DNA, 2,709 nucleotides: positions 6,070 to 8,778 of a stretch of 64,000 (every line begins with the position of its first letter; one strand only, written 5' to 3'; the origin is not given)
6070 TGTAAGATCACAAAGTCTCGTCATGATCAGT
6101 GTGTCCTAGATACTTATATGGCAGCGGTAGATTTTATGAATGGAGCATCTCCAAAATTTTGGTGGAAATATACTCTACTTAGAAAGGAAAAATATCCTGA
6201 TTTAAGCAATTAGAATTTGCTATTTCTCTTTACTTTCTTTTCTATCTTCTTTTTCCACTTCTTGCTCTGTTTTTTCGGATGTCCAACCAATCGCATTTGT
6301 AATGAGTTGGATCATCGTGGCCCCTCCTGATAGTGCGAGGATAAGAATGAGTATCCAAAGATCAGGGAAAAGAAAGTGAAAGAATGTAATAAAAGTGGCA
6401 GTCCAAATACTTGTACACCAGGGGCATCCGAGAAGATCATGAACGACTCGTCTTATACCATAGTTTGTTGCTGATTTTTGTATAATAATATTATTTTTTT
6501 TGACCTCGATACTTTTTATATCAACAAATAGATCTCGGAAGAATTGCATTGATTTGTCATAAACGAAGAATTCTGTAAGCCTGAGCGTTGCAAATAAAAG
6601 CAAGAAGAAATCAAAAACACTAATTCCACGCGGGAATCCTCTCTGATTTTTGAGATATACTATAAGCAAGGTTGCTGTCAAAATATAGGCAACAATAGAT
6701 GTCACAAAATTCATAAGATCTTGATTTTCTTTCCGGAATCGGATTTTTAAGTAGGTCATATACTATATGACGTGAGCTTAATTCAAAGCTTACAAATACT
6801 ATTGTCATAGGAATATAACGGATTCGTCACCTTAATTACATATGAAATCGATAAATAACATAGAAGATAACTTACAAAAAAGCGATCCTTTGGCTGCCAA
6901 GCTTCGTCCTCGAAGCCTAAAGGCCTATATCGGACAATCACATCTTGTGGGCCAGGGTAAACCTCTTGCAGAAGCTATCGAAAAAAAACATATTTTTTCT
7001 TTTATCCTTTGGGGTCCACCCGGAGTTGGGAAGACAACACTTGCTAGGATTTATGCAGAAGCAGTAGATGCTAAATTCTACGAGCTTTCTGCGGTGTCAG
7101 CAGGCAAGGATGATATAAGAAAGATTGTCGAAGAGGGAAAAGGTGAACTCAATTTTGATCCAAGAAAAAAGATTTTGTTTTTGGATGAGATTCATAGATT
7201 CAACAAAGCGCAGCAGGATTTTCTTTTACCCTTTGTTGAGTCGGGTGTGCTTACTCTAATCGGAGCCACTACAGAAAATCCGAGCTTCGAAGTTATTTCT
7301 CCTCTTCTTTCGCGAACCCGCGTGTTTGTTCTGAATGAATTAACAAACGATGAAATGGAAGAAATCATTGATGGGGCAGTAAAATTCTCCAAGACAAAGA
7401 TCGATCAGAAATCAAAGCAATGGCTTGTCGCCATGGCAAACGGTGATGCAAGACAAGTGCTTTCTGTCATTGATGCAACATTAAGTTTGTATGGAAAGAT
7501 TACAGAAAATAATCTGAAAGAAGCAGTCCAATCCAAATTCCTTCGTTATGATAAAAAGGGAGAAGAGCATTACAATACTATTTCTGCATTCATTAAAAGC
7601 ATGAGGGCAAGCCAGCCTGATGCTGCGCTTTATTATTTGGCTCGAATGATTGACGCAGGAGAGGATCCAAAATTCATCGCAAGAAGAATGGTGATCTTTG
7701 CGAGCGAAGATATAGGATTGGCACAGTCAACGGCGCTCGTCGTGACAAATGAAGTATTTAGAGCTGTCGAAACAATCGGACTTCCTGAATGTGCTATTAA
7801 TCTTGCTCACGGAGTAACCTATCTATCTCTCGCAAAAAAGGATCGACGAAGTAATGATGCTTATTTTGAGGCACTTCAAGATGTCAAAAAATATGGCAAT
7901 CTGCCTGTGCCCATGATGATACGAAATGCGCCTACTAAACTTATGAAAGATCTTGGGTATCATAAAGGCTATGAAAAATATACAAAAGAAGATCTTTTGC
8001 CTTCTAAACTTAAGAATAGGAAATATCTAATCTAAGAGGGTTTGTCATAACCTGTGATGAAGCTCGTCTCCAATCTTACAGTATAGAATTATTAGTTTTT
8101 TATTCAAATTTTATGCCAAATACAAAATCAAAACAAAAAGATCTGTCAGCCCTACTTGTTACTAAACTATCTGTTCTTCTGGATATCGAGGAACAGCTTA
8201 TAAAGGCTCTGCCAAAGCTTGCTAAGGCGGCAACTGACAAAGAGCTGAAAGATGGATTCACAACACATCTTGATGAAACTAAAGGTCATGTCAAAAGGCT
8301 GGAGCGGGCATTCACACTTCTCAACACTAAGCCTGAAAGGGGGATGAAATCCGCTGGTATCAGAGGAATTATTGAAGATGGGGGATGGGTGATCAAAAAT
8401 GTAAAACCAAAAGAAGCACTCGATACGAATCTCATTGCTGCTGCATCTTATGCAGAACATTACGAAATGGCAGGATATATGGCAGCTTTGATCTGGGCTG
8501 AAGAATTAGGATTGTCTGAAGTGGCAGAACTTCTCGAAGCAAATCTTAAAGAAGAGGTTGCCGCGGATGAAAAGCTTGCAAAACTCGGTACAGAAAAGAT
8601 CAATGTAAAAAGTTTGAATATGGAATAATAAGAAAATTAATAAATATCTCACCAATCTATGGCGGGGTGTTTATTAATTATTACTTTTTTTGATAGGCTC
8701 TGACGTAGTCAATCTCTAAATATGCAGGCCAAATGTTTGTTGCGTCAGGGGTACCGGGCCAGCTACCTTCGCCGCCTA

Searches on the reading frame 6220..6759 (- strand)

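Call 51: search_protein_families(library=pfam, proteins=[window:6220-6759:-], max_evalue=0.001)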
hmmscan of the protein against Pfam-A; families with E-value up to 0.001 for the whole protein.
window:6220-6759:- (179 aa): 1 family
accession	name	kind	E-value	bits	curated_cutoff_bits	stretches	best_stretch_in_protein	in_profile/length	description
PF07098.16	DUF1360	-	2.6e-20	72.8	21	1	53-153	1-101/102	Protein of unknown function (DUF1360)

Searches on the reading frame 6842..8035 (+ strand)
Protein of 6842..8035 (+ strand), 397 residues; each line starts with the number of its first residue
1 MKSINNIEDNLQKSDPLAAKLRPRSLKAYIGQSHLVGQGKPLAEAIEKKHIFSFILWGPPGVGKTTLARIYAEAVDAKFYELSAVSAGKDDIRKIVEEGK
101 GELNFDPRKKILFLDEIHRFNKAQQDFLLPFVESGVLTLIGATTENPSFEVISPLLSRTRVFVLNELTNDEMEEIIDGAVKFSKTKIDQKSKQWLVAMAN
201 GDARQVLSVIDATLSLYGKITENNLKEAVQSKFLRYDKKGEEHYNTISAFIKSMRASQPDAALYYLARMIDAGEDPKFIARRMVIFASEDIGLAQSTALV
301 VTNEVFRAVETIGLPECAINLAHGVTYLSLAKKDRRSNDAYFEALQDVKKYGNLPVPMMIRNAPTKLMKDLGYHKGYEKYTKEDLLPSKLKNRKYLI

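Call 51: search_protein_families(library=pfam, proteins=[window:6842-8035:+], max_evalue=0.001)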
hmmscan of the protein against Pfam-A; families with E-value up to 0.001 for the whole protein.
window:6842-8035:+ (397 aa): 13 families
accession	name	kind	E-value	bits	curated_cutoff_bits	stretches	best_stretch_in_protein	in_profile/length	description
PF12002.13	MgsA_C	-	3.9e-48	163.9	27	1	257-395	2-147/167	MgsA AAA+ ATPase C terminal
PF16193.11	AAA_assoc_2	-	3.2e-22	79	34.3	1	184-255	4-81/81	AAA C-terminal domain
PF00004.35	AAA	-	8.1e-16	59.1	21.2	1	55-161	2-125/131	ATPase family associated with various cellular activities (AAA)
PF05496.18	RuvB_N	-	2.2e-14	54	27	1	21-140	1-116/159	Holliday junction DNA helicase RuvB P-loop domain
PF07728.20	AAA_5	-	6.4e-09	36.4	22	1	54-145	2-103/139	AAA domain (dynein-related subfamily)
PF13173.12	AAA_14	-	1.6e-05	25.4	27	1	55-142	6-98/129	AAA domain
PF00158.32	Sigma54_activat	-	3e-05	24.2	20.2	0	108-146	93-131/168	Sigma-54 interaction domain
PF13401.12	AAA_22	-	6.1e-05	23.8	27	1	55-125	9-83/130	AAA domain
PF07724.20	AAA_2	-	6.9e-05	23.4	27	0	50-138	2-105/166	AAA domain (Cdc48 subfamily)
PF20720.3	nSTAND3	-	0.00017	21.8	27.2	1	54-100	20-65/155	Novel STAND NTPase 3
PF13191.12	AAA_16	-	0.00019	22.4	32.6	0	53-78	26-51/167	AAA ATPase domain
PF13238.12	AAA_18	-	0.00038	21.3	29.4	1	56-128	3-59/128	AAA domain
PF01078.27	Mg_chelatase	-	0.00052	19.9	20.3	0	53-70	24-41/207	Magnesium chelatase, subunit ChlI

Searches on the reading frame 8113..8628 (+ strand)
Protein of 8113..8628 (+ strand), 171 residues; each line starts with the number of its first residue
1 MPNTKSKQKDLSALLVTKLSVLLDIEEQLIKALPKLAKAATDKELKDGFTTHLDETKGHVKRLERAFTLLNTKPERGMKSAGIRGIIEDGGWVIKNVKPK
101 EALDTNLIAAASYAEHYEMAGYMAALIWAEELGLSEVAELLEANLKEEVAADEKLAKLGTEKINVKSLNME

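Call 3: search_protein_families(library=pfam, proteins=[window:8113-8628:+], max_evalue=0.01)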
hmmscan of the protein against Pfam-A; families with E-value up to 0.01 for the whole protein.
window:8113-8628:+ (171 aa): 1 family
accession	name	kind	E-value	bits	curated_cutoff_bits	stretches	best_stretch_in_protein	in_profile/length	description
PF05974.18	DUF892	-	1.4e-39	136.1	23.7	1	11-164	2-155/159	Domain of unknown function (DUF892)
